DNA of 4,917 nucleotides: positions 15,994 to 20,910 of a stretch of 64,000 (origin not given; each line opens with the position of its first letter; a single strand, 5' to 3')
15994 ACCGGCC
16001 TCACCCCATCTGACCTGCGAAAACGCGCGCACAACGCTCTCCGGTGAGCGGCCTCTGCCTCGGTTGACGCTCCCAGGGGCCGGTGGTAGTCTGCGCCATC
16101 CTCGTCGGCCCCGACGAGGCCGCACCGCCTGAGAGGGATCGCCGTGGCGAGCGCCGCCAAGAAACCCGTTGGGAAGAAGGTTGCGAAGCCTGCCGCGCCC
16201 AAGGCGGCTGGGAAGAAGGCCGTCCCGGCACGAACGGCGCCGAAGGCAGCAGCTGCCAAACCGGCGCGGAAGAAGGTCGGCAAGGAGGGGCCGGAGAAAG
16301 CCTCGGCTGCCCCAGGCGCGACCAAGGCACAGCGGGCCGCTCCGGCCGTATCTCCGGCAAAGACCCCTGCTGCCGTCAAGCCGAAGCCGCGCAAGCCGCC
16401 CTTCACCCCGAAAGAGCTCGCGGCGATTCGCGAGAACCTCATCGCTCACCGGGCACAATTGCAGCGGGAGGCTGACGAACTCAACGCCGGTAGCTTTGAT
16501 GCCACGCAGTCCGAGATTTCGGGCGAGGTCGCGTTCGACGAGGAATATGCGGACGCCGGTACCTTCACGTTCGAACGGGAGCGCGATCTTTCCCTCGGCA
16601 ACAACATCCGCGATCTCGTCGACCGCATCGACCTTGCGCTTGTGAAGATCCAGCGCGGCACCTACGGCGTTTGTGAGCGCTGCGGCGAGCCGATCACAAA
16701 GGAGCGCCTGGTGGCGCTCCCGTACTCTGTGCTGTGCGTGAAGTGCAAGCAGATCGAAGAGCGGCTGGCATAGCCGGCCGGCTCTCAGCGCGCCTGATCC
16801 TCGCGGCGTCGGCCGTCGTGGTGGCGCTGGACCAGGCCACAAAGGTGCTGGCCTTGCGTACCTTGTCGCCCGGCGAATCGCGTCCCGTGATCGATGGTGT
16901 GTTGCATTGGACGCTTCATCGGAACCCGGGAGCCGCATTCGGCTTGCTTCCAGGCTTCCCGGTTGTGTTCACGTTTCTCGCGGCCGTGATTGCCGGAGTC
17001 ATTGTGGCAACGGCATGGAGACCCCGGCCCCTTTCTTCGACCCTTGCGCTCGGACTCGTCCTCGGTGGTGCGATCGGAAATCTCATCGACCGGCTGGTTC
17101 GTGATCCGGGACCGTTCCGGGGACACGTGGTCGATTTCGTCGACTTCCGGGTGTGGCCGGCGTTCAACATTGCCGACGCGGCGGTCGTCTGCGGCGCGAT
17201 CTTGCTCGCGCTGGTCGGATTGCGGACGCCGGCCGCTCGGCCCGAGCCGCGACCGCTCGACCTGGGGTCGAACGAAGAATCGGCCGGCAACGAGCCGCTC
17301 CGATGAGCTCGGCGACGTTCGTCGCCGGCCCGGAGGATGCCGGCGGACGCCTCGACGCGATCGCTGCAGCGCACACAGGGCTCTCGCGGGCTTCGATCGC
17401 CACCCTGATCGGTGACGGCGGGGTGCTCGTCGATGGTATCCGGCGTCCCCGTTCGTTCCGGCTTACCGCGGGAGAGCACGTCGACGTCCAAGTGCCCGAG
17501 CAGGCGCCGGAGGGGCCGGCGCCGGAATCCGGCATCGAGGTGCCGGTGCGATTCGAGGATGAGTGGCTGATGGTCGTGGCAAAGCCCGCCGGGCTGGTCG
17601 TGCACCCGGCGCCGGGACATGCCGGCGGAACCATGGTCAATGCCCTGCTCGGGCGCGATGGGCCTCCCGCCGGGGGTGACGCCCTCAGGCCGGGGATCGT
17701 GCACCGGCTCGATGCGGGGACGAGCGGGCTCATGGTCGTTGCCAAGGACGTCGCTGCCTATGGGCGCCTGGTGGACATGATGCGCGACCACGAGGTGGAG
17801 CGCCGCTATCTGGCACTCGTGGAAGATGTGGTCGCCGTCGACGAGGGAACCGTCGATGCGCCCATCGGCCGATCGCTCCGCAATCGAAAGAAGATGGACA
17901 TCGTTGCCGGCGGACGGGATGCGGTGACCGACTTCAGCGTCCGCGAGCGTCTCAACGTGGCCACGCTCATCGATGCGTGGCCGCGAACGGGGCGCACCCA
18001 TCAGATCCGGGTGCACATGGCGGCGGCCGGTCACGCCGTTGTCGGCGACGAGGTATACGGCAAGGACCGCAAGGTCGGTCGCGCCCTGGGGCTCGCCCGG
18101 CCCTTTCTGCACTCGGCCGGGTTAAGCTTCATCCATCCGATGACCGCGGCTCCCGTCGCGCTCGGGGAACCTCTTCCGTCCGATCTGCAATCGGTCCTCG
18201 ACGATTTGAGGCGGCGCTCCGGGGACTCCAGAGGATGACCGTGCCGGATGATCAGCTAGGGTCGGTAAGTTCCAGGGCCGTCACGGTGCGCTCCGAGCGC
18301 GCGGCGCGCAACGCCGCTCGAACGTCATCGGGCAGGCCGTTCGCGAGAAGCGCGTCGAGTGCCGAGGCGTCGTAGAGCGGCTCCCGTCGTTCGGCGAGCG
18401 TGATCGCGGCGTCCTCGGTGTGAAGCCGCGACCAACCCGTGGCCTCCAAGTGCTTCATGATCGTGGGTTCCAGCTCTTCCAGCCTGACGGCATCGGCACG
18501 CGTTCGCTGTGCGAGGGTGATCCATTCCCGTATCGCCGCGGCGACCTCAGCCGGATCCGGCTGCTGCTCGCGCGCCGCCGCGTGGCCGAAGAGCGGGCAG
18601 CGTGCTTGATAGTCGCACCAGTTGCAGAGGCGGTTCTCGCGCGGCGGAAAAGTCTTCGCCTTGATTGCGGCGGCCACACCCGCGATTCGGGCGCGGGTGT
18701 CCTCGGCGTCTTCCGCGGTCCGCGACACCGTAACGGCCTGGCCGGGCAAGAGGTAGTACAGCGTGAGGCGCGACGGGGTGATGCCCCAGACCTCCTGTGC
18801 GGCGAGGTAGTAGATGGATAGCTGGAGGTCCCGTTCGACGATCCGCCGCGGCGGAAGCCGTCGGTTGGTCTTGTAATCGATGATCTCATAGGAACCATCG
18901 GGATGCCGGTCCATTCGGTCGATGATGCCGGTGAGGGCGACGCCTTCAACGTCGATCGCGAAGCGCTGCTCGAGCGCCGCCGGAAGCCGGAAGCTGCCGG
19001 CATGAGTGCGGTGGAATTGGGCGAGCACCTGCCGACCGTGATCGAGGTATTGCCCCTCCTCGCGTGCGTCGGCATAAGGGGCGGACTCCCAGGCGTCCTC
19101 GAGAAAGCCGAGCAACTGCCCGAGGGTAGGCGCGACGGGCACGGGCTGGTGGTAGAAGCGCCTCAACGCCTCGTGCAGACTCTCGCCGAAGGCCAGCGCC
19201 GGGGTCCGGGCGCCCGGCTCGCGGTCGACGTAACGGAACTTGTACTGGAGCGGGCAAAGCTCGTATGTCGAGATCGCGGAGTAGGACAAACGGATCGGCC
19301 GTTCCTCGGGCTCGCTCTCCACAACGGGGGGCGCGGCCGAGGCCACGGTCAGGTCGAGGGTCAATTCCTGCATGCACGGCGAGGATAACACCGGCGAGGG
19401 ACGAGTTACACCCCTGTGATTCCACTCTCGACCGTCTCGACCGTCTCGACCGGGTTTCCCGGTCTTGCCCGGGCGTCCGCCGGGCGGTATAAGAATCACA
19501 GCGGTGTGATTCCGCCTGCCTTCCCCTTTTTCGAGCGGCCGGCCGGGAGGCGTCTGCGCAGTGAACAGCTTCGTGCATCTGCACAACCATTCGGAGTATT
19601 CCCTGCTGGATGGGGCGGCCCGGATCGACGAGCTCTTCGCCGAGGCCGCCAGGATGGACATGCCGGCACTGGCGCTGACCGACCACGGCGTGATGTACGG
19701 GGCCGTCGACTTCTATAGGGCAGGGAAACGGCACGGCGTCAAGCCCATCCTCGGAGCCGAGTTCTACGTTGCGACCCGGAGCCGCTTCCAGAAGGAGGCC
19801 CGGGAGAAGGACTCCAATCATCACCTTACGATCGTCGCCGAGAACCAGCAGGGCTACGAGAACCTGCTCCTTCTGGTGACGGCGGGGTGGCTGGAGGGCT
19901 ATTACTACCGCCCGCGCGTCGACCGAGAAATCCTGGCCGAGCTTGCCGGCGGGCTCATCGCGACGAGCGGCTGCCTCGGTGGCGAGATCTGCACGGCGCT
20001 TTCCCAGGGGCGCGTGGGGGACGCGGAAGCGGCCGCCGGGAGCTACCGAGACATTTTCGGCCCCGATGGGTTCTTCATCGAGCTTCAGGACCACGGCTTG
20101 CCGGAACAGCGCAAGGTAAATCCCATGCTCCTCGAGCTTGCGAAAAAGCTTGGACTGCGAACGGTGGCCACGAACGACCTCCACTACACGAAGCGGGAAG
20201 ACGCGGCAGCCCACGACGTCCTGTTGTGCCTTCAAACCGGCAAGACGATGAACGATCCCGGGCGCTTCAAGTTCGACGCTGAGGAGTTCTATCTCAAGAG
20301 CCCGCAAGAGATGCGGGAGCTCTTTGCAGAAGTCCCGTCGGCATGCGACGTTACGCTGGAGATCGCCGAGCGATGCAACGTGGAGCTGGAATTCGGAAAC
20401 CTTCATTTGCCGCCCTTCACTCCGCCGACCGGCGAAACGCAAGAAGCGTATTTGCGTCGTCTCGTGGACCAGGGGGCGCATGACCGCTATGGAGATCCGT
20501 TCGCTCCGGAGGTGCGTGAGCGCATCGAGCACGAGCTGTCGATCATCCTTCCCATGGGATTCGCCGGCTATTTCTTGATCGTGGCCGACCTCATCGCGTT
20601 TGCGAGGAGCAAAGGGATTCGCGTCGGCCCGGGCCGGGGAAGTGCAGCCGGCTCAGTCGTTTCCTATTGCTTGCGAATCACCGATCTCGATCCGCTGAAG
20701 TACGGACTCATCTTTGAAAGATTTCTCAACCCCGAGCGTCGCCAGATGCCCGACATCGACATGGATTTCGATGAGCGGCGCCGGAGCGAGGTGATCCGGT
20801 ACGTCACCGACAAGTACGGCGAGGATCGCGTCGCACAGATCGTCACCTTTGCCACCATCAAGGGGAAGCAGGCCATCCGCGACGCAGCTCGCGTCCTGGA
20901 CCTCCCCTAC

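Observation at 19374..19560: Perfect 8-4-8 palindrome plus repeated half-site and 9-bp tandem repeats in the divergent nuclease/dnaE promoter region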

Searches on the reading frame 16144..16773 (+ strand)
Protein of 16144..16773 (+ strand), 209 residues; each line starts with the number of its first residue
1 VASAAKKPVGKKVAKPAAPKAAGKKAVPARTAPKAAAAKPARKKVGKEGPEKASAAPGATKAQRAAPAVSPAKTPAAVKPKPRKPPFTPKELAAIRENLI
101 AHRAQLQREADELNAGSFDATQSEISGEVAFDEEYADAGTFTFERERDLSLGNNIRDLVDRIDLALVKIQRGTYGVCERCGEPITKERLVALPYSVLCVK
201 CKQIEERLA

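Call 21: search_protein_families(library=pfam, proteins=[window:16144-16773:+], max_evalue=0.01)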
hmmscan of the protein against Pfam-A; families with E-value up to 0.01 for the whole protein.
window:16144-16773:+ (209 aa): 1 family
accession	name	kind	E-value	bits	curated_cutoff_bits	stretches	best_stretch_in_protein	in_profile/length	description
PF01258.23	zf-dskA_traR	-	2.8e-13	50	24.9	1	172-207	1-36/36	Prokaryotic dksA/traR C4-type zinc finger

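Call 39: search_protein_families(library=ncbifam, proteins=[window:16144-16773:+], max_evalue=0.01)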
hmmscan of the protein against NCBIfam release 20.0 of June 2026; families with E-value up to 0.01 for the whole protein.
window:16144-16773:+ (209 aa): 7 families
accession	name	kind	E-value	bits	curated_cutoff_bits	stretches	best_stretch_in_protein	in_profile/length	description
TIGR02890.1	bacill_yteA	subfamily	8.2e-25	87.7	134.4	1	91-205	2-117/159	regulatory protein, yteA family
NF033459.1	DksA_like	equivalog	4.2e-16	59.2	105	1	130-207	36-111/113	RNA polymerase-binding protein DksA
TIGR02420.1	dksA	equivalog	1.7e-14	54.1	115.5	1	102-203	9-109/110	RNA polymerase-binding protein DksA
NF008045.0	PRK10778.1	equivalog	6.8e-09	36.1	289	1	87-206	32-143/151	RNA polymerase-binding protein DksA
TIGR02419.1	C4_traR_proteo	subfamily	1.1e-08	35.5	59.7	1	175-206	33-64/64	phage/conjugal plasmid C-4 type zinc finger protein, TraR family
NF008243.0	PRK11019.1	equivalog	2.4e-05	24.7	96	1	154-206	18-68/88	DksA/TraR family C4-type zinc finger protein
NF010268.0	PRK13715.1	equivalog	0.00037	20.4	108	1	176-207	36-67/73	conjugal transfer protein TraR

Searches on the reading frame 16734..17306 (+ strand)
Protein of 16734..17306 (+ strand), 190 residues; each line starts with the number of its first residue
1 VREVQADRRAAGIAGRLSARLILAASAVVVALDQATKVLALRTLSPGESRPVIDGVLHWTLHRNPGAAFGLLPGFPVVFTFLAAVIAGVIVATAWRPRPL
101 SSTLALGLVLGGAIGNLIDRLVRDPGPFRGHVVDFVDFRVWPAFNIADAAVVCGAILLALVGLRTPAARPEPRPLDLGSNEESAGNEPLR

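Call 21: search_protein_families(library=pfam, proteins=[window:16734-17306:+], max_evalue=0.01)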
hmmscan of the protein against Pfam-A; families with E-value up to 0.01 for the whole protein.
window:16734-17306:+ (190 aa): 1 family
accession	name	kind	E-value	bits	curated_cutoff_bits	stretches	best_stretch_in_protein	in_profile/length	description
PF01252.23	Peptidase_A8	-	8.7e-36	123.7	25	1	27-161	3-139/142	Signal peptidase (SPase) II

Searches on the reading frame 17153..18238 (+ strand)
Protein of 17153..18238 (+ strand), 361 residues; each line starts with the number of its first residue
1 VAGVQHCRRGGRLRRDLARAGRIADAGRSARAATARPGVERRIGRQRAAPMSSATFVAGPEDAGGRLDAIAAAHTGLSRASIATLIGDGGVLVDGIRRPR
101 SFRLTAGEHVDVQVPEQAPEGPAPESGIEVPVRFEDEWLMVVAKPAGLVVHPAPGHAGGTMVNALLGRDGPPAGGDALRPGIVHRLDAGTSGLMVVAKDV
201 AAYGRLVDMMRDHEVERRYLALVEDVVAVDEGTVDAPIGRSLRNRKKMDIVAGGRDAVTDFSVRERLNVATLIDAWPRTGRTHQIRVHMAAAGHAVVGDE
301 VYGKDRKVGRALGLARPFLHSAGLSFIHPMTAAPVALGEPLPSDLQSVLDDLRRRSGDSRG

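Call 21: search_protein_families(library=pfam, proteins=[window:17153-18238:+], max_evalue=0.01)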
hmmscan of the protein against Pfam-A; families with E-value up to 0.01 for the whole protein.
window:17153-18238:+ (361 aa): 2 families
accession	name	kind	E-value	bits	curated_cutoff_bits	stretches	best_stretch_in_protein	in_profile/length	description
PF00849.27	PseudoU_synth_2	-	5.8e-27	95.2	26.8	1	139-291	2-152/152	RNA pseudouridylate synthase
PF01479.30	S4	-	0.0066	16.6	22.8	0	66-109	2-47/48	S4 domain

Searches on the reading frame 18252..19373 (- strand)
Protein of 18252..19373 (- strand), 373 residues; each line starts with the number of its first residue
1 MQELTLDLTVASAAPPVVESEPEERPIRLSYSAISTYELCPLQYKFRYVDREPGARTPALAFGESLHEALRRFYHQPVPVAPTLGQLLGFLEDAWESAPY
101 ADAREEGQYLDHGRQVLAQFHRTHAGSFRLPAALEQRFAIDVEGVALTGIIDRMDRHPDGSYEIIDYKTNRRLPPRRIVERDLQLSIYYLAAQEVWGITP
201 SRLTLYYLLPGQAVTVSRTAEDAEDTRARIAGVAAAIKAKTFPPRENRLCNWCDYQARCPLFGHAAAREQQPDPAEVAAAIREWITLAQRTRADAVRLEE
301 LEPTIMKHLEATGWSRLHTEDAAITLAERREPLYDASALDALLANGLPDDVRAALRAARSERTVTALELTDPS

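Call 7: search_protein_families(library=pfam, proteins=[window:18252-19373:-])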
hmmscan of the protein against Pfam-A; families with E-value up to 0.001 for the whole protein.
window:18252-19373:- (373 aa): 2 families
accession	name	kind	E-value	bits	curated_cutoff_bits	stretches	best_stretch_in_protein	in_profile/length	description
PF12705.13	PDDEXK_1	-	6.3e-40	138.1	22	1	28-260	1-247/247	PD-(D/E)XK nuclease superfamily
PF01930.23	Cas_Cas4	-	2.6e-06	28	22.7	1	149-259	54-158/160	Domain of unknown function DUF83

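Call 39: search_protein_families(library=ncbifam, proteins=[window:18252-19373:-], max_evalue=0.01)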
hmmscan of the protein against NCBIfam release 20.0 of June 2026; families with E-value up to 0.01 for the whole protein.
window:18252-19373:- (373 aa): 5 families
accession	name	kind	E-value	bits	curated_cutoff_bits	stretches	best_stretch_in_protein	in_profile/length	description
TIGR00372.1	cas4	equivalog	3.3e-14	53.1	65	1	110-260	32-179/180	CRISPR-associated protein Cas4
TIGR03623.1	TIGR03623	subfamily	3.2e-09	35.6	299.6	1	132-198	722-791/876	probable DNA repair protein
TIGR02786.1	addB_alphas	equivalog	1.2e-07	30.3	486.5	1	58-171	786-905/1024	double-strand break repair protein AddB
NF049935.1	cas4g_cas1g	exception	0.00023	19.8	560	1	136-299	64-229/546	CRISPR-associated endonuclease Cas4g/Cas1g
TIGR02784.1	addA_alphas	equivalog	0.00062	18.2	860.75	1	54-195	977-1117/1138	double-strand break repair helicase AddA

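Call 74: find_encoding_contigs(protein=window:18252-19373:-, flank=3000, max_places=4)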
Protein window:18252-19373:- (373 aa): no gene with exactly this product is on record in the collection.

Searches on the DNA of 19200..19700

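Call 8: search_rna_families(source=window, start=19200, end=19700, threshold=evalue, max_evalue=10)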
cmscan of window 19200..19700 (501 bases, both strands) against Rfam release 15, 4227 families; matches with E-value up to 10: 4.
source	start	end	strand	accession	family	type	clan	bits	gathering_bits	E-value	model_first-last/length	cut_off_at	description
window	19213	19294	+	RF03262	mir-1181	Gene; miRNA;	-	16.9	95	2.8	1-81/81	no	mir-1181 microRNA precursor family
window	19235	19260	+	RF01990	SECIS_4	Cis-reg;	-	15.5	38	1.8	1-38/38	no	Selenocysteine insertion sequence 4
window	19482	19617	+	RF01966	RMST_5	Gene; lncRNA;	-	13.9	58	2.9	1-128/128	no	Rhabdomyosarcoma 2 associated transcript conserved region 5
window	19320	19478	+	RF02498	Atu_C3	Gene; sRNA;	-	13.5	100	1.8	1-156/156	no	Rhizobiales sRNA Atu_C3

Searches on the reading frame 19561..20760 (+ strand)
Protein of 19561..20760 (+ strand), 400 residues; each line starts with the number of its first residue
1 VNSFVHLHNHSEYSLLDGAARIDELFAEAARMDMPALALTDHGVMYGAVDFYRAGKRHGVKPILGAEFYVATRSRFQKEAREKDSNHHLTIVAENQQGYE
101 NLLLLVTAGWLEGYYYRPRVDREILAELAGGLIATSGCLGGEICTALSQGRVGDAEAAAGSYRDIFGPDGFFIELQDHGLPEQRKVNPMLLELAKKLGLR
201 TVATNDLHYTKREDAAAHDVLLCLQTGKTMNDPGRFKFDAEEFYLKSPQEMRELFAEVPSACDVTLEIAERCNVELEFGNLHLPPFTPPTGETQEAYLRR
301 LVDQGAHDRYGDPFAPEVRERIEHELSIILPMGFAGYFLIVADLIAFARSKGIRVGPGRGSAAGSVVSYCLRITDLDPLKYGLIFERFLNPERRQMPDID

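Call 9: find_related_loci(query=window:19561-20760:+, collection=genome_contigs, flank=3000)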
Query window:19561-20760:+ (400 aa) in genome_contigs; peptide patterns used: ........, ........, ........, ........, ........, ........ (x = any residue, [..] = any of these).
600 stretches matched a pattern (row limit reached: there are more); 593 encode a relative of the query (tblastn E <= 1e-3); the best 80 are kept; 80 distinct loci.
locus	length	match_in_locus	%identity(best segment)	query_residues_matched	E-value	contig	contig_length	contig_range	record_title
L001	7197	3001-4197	79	2-400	0e+0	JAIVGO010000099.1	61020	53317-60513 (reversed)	MAG: Actinomycetota bacterium isolate MAG113 MTG113_112, whole genome shotgun sequence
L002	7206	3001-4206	62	2-400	1e-165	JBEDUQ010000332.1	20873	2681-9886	MAG: Actinomycetota bacterium isolate Bin.002.pasture_P2 k127_5869746, whole genome shotgun sequence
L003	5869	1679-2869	65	4-400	3e-166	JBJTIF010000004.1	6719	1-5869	MAG: Actinomycetota bacterium isolate samp_4313_maxbin_364 samp_4313_13538, whole genome shotgun sequence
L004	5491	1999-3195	63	2-400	5e-167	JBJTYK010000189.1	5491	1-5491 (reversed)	MAG: Actinomycetota bacterium isolate samp_4443_metabat2_197 samp_4443_1985511, whole genome shotgun sequence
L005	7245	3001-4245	62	2-400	2e-162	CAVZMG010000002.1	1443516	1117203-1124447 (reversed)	MAG: uncultured Actinomycetes bacterium isolate MFD02134.bin.1.239 genome assembly, contig: contig_10174, whole genome s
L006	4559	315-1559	60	2-400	5e-163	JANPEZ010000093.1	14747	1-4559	MAG: Actinomycetes bacterium isolate VAR_78_metabat_129 VAR_78_k141_2738555, whole genome shotgun sequence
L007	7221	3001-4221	61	1-400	2e-160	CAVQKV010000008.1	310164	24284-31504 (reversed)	MAG: uncultured Actinomycetes bacterium isolate MFD00031.bin.2.24 genome assembly, contig: contig_64724, whole genome sh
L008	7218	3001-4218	61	2-400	2e-158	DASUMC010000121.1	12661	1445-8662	MAG TPA_asm: Actinomycetota bacterium isolate SMAG_U1561 k141_811771, whole genome shotgun sequence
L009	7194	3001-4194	59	2-400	1e-156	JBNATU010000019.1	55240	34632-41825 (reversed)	MAG: Moorellaceae bacterium isolate Kamch4342-3A-MB-01 bin2.fa-19, whole genome shotgun sequence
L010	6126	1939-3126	60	4-400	2e-156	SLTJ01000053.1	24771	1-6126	MAG: Clostridia bacterium isolate 1MN72D_59_214 NODE_72_length_24781_cov_132_925, whole genome shotgun sequence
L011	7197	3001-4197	58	2-400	1e-155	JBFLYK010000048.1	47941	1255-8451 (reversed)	MAG: Actinomycetota bacterium isolate MAG083 MAG083_48, whole genome shotgun sequence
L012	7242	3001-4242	57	1-400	2e-155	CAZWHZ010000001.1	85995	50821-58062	MAG TPA_asm: uncultured Acidimicrobiia bacterium isolate SRP214966_co3_231 genome assembly, contig: NODE_107_length_8599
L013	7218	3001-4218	61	2-400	4e-155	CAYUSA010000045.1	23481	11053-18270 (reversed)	MAG TPA_asm: uncultured Actinomycetes bacterium isolate SRP302447_co1_138 genome assembly, contig: NODE_5802_length_2348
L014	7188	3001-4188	58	4-400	1e-153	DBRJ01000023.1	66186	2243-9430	MAG TPA_asm: Pelotomaculum sp. UBA1371 UBA1371_contig_676, whole genome shotgun sequence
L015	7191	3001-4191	57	2-400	2e-153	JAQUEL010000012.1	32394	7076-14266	MAG: bacterium isolate STCSWMC_177 NODE_2937_length_32394_cov_5.606068_ST_CSWMC, whole genome shotgun sequence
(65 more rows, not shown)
